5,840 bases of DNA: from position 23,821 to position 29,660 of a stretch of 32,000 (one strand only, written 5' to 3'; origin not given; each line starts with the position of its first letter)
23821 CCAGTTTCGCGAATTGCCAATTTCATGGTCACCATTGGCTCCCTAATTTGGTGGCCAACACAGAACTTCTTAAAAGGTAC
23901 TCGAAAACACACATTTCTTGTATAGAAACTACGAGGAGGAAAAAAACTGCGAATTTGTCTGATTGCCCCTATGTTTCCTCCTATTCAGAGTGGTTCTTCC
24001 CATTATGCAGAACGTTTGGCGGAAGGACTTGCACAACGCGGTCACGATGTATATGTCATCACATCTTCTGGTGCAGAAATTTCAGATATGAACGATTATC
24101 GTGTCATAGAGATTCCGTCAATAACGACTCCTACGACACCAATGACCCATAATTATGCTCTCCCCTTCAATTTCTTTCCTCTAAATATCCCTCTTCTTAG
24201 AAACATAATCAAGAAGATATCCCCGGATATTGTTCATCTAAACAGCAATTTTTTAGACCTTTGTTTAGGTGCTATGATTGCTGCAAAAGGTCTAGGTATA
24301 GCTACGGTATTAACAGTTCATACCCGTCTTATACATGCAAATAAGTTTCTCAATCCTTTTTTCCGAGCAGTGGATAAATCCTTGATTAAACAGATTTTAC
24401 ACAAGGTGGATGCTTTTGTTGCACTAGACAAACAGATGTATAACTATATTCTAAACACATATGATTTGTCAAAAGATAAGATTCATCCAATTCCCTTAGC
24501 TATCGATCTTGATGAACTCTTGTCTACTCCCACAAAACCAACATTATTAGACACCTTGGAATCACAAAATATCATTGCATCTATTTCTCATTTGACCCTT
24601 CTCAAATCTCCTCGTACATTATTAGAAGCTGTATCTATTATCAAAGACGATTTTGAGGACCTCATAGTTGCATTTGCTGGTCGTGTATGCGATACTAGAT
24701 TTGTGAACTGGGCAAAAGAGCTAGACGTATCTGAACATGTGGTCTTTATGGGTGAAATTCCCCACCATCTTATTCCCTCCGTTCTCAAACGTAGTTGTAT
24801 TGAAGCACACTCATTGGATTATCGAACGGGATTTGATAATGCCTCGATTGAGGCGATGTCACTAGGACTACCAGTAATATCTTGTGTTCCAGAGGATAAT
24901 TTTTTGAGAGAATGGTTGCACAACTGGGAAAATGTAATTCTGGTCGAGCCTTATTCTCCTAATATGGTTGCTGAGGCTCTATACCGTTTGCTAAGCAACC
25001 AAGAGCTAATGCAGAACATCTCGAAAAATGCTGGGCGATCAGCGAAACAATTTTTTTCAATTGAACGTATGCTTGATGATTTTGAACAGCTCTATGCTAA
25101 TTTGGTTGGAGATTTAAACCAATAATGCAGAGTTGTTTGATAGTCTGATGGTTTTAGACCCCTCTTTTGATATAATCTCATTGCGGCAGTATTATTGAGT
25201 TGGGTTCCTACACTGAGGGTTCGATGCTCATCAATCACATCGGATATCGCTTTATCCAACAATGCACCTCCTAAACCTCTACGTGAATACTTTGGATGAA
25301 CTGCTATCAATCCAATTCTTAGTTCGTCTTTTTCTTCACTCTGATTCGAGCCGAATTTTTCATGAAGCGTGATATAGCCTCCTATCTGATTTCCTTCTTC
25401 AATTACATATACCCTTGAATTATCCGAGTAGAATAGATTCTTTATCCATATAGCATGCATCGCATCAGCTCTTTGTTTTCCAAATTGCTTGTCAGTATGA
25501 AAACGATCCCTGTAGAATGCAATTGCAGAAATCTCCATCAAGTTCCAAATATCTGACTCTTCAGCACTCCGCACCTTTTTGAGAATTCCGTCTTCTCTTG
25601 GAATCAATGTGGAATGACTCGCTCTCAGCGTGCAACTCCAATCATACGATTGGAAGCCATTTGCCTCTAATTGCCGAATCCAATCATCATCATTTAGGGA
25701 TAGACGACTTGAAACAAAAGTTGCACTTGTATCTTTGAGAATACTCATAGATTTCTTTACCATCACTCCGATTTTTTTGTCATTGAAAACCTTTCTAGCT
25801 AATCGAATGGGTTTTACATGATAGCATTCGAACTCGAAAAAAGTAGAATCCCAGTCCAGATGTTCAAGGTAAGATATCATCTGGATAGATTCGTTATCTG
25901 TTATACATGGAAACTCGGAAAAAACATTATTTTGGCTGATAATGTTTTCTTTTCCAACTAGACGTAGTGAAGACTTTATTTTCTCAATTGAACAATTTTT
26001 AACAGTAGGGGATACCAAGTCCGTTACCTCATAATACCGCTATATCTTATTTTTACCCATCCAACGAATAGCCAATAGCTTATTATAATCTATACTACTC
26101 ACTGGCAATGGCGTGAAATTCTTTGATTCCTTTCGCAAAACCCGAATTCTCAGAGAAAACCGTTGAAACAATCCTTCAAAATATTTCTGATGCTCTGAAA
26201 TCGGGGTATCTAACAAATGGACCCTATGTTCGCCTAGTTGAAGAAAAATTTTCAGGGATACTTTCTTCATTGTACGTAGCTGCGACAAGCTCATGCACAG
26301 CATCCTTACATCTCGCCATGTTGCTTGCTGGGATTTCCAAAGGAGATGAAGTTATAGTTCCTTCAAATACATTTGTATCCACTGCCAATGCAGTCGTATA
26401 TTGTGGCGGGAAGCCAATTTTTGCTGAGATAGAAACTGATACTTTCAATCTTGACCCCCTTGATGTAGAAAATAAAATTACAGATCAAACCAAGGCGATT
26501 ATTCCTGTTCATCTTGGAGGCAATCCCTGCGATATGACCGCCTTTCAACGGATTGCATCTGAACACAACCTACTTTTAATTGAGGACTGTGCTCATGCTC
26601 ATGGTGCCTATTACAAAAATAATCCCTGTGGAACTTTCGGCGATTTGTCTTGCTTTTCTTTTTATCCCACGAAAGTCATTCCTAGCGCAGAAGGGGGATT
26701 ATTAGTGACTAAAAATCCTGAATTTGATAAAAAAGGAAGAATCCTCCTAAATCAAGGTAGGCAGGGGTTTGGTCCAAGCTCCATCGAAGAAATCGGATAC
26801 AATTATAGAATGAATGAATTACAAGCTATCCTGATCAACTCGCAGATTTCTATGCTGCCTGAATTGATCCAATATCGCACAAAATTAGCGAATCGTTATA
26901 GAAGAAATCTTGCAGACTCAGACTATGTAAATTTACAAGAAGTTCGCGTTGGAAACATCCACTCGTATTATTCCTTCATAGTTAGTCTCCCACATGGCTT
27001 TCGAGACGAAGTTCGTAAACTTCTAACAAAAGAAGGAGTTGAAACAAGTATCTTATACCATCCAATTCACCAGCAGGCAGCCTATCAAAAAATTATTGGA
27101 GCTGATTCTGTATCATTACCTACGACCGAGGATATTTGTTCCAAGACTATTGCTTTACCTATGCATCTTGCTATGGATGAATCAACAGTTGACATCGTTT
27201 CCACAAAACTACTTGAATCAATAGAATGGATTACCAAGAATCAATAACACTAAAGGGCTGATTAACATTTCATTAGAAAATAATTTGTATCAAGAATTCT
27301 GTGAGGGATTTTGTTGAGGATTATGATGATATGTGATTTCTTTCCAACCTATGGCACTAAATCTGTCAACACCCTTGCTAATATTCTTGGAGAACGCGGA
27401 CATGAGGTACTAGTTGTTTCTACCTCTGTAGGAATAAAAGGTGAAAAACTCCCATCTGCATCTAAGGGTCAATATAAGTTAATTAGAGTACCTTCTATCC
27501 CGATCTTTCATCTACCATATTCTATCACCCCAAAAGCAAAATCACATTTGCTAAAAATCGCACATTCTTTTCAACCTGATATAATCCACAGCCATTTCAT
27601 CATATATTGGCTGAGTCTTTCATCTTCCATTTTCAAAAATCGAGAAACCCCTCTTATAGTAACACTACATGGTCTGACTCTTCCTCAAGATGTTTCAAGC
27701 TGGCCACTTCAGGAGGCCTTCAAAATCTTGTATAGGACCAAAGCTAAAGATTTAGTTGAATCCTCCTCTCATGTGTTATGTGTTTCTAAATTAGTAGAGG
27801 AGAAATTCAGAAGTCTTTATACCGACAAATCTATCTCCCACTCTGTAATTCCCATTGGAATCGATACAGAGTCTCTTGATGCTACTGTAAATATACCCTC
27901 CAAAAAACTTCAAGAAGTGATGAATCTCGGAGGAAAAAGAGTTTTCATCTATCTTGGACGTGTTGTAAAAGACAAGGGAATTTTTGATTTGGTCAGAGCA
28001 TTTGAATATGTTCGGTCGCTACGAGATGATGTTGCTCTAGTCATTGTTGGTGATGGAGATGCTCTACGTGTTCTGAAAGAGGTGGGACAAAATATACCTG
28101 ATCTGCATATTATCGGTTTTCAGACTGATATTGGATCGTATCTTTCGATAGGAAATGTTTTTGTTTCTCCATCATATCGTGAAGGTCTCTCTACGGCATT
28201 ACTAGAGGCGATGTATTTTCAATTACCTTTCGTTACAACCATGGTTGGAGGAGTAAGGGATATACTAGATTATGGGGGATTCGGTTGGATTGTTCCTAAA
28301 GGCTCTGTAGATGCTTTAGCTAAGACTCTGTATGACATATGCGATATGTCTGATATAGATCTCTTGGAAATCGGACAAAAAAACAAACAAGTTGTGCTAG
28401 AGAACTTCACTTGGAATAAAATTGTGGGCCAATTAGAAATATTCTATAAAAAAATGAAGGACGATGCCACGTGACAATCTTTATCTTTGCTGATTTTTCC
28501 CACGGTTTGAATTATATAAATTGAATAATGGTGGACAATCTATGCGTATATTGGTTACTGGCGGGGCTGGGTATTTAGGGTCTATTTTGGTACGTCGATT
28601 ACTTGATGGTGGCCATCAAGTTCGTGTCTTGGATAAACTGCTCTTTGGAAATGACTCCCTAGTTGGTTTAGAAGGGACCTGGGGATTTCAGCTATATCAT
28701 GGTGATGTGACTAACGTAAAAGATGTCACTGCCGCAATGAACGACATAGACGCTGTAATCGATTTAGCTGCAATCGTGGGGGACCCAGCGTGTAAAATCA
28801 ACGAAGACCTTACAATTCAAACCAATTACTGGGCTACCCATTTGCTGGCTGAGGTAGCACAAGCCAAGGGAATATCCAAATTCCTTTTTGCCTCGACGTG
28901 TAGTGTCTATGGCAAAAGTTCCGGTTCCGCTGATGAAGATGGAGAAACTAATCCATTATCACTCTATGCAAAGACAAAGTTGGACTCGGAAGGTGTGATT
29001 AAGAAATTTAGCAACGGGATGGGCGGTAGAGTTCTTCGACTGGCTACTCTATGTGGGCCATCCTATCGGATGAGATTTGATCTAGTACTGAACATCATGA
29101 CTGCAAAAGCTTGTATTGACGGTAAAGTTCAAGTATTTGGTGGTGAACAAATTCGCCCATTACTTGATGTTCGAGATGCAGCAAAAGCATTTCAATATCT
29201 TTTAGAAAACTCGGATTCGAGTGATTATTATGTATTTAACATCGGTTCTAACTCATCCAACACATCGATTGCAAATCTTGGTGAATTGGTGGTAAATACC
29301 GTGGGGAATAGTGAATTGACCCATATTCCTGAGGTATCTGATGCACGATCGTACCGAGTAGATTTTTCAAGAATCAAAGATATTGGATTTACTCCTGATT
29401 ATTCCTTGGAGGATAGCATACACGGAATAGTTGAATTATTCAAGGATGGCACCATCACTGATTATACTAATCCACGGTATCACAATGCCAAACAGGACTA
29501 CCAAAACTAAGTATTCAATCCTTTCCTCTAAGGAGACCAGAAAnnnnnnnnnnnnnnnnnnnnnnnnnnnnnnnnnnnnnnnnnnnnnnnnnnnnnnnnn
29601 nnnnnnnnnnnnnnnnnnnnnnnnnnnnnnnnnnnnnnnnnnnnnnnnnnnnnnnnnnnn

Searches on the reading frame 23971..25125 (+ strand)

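Call 3: search_protein_families(library=pfam, proteins=[window:23971-25125:+])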
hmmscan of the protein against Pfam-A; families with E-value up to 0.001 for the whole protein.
window:23971-25125:+ (384 aa): 7 families
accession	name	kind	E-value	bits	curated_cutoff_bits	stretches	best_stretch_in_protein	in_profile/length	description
PF13439.12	Glyco_transf_4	-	7.8e-28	98.1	28.5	1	8-181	3-169/170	Glycosyltransferase Family 4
PF00534.26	Glycos_transf_1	-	2.2e-21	76.6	26.4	1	197-354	13-169/172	Glycosyl transferases group 1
PF13579.12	Glyco_trans_4_4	-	4.5e-18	66.5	29.7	1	8-176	2-157/158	Glycosyl transferase 4-like domain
PF13692.12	Glyco_trans_1_4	-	8.4e-15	55.7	27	1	202-343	4-142/142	Glycosyl transferases group 1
PF13477.12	Glyco_trans_4_2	-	2e-10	41.4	23.4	1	9-149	9-135/139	Glycosyl transferase 4-like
PF08288.18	PIGA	-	3.9e-06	27.8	27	1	54-118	22-84/90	PIGA (GPI anchor biosynthesis)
PF03033.26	Glyco_transf_28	-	0.00073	20.1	26.2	0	16-130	18-133/139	Glycosyltransferase family 28 N-terminal domain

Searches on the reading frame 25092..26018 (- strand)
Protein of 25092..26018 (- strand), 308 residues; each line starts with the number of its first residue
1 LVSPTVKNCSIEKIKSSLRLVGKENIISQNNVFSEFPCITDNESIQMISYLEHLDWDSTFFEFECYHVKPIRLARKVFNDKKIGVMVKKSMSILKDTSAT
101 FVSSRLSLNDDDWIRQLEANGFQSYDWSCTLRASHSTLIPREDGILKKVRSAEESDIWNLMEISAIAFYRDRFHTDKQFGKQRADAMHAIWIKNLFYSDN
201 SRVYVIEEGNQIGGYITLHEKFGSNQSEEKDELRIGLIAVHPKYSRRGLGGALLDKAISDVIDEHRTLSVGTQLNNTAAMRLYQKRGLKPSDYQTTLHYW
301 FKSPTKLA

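Call 3: search_protein_families(library=pfam, proteins=[window:25092-26018:-])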
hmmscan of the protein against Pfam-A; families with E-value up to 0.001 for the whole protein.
window:25092-26018:- (308 aa): 6 families
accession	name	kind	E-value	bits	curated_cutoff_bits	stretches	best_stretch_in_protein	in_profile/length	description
PF00583.31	Acetyltransf_1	-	1.7e-14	54.5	20.7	1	180-287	13-115/116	Acetyltransferase (GNAT) family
PF13508.13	Acetyltransf_7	-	9.1e-12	45.6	27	1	200-287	2-81/84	Acetyltransferase (GNAT) domain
PF13673.13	Acetyltransf_10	-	2.4e-08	34.4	23.6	1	193-292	23-111/128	Acetyltransferase (GNAT) domain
PF08445.16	FR47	-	2.1e-07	31.2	22.1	1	234-287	23-76/86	FR47-like protein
PF13527.13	Acetyltransf_9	-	1.6e-06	28.6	25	1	149-287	2-123/127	Acetyltransferase (GNAT) domain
PF13302.13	Acetyltransf_3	-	0.00056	21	25.4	0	179-289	28-138/138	Acetyltransferase (GNAT) domain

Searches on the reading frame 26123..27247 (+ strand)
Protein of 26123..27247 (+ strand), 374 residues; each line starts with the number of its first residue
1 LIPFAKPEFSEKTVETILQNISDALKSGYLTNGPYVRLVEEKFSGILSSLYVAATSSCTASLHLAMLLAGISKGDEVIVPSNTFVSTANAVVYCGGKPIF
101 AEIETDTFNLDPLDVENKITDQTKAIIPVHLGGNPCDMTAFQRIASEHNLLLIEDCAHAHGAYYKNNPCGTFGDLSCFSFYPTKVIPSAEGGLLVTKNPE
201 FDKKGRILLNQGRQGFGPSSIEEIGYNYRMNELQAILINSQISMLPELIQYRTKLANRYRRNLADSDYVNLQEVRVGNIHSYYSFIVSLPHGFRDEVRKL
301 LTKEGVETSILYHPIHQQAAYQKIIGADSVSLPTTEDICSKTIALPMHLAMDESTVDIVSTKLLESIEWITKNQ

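Call 3: search_protein_families(library=pfam, proteins=[window:26123-27247:+])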
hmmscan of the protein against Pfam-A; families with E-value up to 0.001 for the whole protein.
window:26123-27247:+ (374 aa): 3 families
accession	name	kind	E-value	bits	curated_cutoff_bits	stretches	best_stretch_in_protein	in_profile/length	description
PF01041.23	DegT_DnrJ_EryC1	-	4.7e-110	368.6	19.8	1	14-363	4-359/360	DegT/DnrJ/EryC1/StrS aminotransferase family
PF00155.27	Aminotran_1_2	-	4.9e-08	33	19.7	1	53-164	70-194/361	Aminotransferase class I and II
PF01053.26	Cys_Met_Meta_PP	-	0.00019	20.6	27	1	34-164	52-182/381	Cys/Met metabolism PLP-dependent enzyme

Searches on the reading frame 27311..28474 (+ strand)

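Call 3: search_protein_families(library=pfam, proteins=[window:27311-28474:+])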
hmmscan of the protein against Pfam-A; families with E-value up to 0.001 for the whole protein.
window:27311-28474:+ (387 aa): 6 families
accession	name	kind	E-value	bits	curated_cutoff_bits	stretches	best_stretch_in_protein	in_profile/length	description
PF00534.26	Glycos_transf_1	-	1.1e-27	97.1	26.4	1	207-345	13-157/172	Glycosyl transferases group 1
PF13692.12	Glyco_trans_1_4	-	1.5e-26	93.8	27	1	210-343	2-139/142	Glycosyl transferases group 1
PF13439.12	Glyco_transf_4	-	1e-19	71.6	28.5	1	18-187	7-169/170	Glycosyltransferase Family 4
PF13579.12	Glyco_trans_4_4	-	7.2e-10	39.9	29.7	1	18-172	6-148/158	Glycosyl transferase 4-like domain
PF13477.12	Glyco_trans_4_2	-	7.1e-05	23.4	23.4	1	20-142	14-130/139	Glycosyl transferase 4-like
PF20706.3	GT4-conflict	-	7.6e-05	22.3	26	1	145-320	140-321/385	Family 4 Glycosyltransferase in conflict systems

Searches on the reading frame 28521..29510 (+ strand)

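Call 5: search_protein_families(library=ncbifam, proteins=[window:28521-29510:+], max_evalue=0.01)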
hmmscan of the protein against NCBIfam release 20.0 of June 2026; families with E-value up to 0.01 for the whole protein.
window:28521-29510:+ (329 aa): 35 families (the best 25 are shown)
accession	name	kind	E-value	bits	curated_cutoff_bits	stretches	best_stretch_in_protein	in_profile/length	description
TIGR01181.1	dTDP_gluc_dehyt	equivalog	1e-29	103.7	365.1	1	9-308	1-312/321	dTDP-glucose 4,6-dehydratase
TIGR01179.1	galE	equivalog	2.1e-27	95.9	262.3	1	9-297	1-315/332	UDP-glucose 4-epimerase GalE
TIGR02197.1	heptose_epim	equivalog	3.6e-22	78.9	274.6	1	10-271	1-273/316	ADP-glyceromanno-heptose 6-epimerase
TIGR04180.1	EDH_00030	hypoth_equivalog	7e-21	74.6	475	1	10-264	1-259/297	NAD-dependent 4,6-dehydratase LegB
NF043036.1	ErythonDh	equivalog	2.3e-18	66.5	325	1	8-178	1-180/321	D-erythronate dehydrogenase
TIGR01214.1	rmlD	equivalog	5.9e-16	58.4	224.05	1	9-265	1-230/285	dTDP-4-dehydrorhamnose reductase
TIGR03466.1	HpnA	hypoth_equivalog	3.9e-14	52.3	367.65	1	8-165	1-157/327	hopanoid-associated sugar epimerase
NF042422.1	oxyalk_red_OleD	equivalog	4.5e-14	52.6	580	1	8-136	1-120/329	2-alkyl-3-oxoalkanoate reductase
NF007956.0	PRK10675.1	subfamily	9.8e-13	47.9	394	1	8-162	1-162/338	UDP-glucose 4-epimerase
NF008872.0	PRK11908.1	equivalog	1.5e-12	47.2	294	2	8-137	2-129/349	bifunctional UDP-4-keto-pentose/UDP-xylose synthase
NF007582.0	PRK10217.1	equivalog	6e-12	45.3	698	1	9-248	3-258/355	dTDP-glucose 4,6-dehydratase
NF007490.0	PRK10084.1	subfamily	1.5e-11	43.9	649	1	8-307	1-334/361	dTDP-glucose 4,6-dehydratase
NF041015.1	UDPsulfquin_syn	equivalog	3.3e-11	42.8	575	1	186-305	235-361/384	UDP-sulfoquinovose synthase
NF041293.1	G6PDh_Azf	equivalog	8.1e-11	41.8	400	1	9-131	4-120/252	NAD-dependent glucose-6-phosphate dehydrogenase Azf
NF042423.1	oxyalk_red_Shew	equivalog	1.3e-10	40.9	580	1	7-156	8-152/331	2-alkyl-3-oxoalkanoate reductase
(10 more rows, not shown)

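Call 6: search_protein_families(library=pfam, proteins=[window:28521-29510:+], max_evalue=10)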
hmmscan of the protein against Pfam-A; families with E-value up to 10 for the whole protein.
window:28521-29510:+ (329 aa): 10 families
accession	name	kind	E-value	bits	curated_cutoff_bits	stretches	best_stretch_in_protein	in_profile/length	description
PF01370.27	Epimerase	-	1.5e-40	139.6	20.9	1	10-242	1-240/240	NAD dependent epimerase/dehydratase family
PF16363.11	GDP_Man_Dehyd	-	1.3e-24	87.7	27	1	11-255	1-268/332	GDP-mannose 4,6 dehydratase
PF04321.23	RmlD_sub_bind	-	9.4e-19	68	27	1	8-265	1-235/287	RmlD substrate binding domain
PF01073.25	3Beta_HSD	-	2.5e-18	66.5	22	1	11-176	1-173/280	3-beta hydroxysteroid dehydrogenase/isomerase family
PF13460.12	NAD_binding_10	-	2.7e-11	44.1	27.2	1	14-161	1-132/184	NAD(P)H-binding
PF02719.21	Polysacc_synt_2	-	4e-09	36.5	20.2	1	10-126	1-128/293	Polysaccharide biosynthesis protein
PF05368.20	NmrA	-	7.6e-08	32.7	27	1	8-133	3-114/298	NmrA-like family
PF07993.18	NAD_binding_4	-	4.2e-07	29.8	20.1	2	68-182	81-212/258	Male sterility protein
PF08222.17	HTH_CodY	-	0.17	12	27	1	134-173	8-47/61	CodY helix-turn-helix domain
PF08659.16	KR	-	1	9.7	22.6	0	10-34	3-27/180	KR domain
